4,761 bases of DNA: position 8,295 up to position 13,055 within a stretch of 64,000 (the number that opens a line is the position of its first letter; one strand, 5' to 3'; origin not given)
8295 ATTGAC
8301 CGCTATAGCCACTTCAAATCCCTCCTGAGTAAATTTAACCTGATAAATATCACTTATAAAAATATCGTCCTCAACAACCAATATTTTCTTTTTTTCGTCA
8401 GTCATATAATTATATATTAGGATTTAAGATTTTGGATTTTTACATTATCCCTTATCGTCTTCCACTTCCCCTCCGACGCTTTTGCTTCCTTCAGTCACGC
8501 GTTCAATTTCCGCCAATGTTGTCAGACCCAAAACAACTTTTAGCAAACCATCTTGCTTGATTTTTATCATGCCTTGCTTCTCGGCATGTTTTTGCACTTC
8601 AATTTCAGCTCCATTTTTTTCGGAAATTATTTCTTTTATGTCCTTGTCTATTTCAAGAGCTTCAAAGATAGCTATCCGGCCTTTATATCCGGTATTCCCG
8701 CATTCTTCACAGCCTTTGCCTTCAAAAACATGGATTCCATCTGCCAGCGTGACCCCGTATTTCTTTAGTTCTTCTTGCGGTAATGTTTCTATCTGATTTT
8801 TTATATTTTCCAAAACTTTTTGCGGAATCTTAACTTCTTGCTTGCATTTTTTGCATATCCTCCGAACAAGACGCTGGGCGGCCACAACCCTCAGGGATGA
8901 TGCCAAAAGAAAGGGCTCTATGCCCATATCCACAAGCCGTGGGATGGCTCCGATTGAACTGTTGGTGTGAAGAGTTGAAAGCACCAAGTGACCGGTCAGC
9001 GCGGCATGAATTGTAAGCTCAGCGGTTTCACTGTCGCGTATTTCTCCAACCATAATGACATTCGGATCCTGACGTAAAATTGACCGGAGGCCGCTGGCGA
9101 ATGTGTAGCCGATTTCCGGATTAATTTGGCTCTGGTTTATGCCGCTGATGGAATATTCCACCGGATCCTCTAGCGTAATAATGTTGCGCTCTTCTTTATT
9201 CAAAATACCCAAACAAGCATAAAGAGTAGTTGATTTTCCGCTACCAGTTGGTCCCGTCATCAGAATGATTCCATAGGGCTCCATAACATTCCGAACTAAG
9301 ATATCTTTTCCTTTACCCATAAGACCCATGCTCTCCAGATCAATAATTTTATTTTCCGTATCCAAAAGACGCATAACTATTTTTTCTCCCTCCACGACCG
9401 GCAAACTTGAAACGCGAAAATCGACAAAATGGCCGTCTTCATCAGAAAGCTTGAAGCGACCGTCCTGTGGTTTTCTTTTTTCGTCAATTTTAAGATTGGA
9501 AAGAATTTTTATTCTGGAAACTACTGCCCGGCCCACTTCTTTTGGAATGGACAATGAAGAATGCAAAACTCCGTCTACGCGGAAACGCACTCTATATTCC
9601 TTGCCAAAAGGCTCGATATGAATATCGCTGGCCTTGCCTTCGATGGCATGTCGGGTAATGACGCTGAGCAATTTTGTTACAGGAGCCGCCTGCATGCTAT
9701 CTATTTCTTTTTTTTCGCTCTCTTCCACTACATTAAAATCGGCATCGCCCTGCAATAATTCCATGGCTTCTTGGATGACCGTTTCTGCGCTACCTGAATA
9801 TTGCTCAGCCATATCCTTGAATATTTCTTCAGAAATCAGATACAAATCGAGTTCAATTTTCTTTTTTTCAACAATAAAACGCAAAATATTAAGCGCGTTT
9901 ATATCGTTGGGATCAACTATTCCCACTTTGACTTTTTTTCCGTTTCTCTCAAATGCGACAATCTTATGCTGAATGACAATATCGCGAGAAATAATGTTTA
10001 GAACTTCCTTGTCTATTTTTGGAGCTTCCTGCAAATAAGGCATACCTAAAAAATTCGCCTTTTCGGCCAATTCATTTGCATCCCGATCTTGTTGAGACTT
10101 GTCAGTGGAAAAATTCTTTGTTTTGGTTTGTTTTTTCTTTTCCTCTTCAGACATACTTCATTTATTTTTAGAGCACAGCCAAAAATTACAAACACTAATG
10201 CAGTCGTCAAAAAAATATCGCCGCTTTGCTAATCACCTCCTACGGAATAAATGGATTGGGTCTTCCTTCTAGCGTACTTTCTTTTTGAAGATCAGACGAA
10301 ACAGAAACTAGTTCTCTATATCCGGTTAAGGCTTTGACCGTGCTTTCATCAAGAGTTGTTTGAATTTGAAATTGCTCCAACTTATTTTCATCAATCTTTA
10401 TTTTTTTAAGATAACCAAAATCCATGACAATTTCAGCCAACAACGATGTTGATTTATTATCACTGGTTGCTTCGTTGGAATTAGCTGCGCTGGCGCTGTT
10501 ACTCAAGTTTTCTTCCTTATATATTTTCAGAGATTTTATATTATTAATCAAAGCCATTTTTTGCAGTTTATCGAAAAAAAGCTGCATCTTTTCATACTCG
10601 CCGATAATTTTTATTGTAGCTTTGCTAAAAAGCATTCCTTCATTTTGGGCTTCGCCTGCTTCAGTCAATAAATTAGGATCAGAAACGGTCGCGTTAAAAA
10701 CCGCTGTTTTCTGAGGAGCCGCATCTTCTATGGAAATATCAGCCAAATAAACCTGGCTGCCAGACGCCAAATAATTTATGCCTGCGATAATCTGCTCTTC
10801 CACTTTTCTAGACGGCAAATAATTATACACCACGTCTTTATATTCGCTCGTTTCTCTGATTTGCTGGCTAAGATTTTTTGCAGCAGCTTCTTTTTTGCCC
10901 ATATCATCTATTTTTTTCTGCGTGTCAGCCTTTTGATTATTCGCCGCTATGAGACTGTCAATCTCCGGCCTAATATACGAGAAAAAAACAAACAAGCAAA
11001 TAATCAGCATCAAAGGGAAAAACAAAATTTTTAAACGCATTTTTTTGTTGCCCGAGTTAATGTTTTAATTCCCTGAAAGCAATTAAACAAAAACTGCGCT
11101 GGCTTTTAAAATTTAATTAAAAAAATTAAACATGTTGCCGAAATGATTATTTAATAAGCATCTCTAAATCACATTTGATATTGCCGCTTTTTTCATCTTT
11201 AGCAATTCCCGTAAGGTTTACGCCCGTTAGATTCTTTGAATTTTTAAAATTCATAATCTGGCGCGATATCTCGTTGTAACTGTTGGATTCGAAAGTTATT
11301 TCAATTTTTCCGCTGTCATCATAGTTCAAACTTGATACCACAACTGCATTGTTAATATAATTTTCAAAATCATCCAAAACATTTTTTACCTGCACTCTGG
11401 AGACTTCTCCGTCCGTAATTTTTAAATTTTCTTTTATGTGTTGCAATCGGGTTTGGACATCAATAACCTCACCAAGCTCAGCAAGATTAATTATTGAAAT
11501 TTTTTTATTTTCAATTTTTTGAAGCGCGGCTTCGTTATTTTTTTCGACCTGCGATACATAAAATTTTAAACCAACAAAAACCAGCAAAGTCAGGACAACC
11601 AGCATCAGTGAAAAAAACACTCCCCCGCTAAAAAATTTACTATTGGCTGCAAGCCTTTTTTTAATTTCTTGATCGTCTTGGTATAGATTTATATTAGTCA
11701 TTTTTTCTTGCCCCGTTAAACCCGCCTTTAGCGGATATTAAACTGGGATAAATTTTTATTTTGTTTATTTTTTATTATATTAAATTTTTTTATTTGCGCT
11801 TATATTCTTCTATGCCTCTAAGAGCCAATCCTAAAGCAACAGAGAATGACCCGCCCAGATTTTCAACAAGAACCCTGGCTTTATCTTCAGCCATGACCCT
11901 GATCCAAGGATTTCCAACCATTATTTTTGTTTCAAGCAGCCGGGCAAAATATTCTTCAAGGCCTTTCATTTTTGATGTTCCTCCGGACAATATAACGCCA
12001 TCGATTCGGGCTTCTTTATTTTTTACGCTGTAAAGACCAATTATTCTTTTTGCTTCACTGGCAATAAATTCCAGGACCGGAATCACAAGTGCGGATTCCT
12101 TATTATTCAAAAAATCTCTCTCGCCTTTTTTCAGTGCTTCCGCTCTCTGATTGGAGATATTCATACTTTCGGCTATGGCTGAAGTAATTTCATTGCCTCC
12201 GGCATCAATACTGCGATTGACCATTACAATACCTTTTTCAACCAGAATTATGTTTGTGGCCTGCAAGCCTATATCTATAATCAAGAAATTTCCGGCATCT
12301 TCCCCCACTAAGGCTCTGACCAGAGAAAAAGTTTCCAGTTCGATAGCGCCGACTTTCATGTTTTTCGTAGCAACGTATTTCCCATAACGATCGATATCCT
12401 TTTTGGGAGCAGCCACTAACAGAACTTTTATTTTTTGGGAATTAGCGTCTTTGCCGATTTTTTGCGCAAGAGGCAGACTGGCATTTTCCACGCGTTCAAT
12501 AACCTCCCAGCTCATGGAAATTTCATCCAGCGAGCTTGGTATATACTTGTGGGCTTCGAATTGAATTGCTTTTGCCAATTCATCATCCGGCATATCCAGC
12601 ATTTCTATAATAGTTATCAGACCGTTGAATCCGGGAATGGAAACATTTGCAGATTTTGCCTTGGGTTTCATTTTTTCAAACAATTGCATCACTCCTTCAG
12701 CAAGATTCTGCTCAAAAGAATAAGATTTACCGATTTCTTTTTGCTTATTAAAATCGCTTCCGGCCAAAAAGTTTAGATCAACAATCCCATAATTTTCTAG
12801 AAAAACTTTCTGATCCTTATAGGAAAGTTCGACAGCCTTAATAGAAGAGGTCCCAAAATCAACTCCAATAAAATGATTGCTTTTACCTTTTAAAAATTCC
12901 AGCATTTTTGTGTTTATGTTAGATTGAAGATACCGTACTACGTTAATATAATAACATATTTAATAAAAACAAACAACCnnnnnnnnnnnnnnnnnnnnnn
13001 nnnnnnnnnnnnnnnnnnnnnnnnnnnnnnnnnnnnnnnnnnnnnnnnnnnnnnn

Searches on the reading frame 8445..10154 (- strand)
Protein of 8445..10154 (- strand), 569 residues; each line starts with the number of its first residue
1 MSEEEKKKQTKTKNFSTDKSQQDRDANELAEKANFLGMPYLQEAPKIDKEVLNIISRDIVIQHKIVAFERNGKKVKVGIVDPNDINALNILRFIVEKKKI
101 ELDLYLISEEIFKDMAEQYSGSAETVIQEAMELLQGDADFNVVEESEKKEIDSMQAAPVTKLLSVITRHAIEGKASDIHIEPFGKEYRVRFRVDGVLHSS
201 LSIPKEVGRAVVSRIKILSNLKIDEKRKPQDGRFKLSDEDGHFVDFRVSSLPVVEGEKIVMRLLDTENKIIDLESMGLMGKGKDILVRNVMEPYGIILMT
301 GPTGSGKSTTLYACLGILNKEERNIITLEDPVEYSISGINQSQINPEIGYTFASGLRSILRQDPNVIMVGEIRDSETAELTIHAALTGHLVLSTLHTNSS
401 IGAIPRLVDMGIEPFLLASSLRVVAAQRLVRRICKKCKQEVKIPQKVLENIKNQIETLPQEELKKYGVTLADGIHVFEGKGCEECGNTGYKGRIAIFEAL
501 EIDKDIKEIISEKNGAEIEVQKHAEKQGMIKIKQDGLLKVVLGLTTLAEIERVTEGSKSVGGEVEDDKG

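Call 47: search_protein_families(library=pfam, proteins=[window:8445-10154:-], max_evalue=0.00001)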
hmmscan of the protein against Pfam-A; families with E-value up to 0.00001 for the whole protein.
window:8445-10154:- (569 aa): 2 families
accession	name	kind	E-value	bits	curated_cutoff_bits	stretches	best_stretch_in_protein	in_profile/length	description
PF00437.27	T2SSE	-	1.3e-130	435.8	24.9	1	155-552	4-370/370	Type II/IV secretion system protein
PF05157.20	MshEN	-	9.2e-10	38.8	23.1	1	36-124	1-88/90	MshEN domain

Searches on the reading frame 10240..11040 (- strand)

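Call 48: search_protein_families(library=pfam, proteins=[window:10240-11040:-], max_evalue=0.00001)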
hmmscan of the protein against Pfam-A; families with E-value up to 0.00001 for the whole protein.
window:10240-11040:- (266 aa): 1 family
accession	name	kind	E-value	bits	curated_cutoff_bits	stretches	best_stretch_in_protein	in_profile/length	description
PF04350.18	PilO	-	3.8e-06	27.5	22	0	33-110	4-81/145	Pilus assembly protein, PilO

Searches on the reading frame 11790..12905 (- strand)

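Call 47: search_protein_families(library=pfam, proteins=[window:11790-12905:-], max_evalue=0.00001)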
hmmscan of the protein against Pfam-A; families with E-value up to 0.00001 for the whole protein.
window:11790-12905:- (371 aa): 3 families
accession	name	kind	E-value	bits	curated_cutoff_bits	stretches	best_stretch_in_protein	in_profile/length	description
PF11104.14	PilM_2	-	1.9e-41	142.6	27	1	14-364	1-339/340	Type IV pilus assembly protein PilM;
PF14450.12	FtsA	-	2.1e-13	51.2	31.8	1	209-339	2-114/127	Cell division protein FtsA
PF06723.19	MreB_Mbl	-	7.4e-07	28.7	27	0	200-248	141-188/327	MreB/Mbl protein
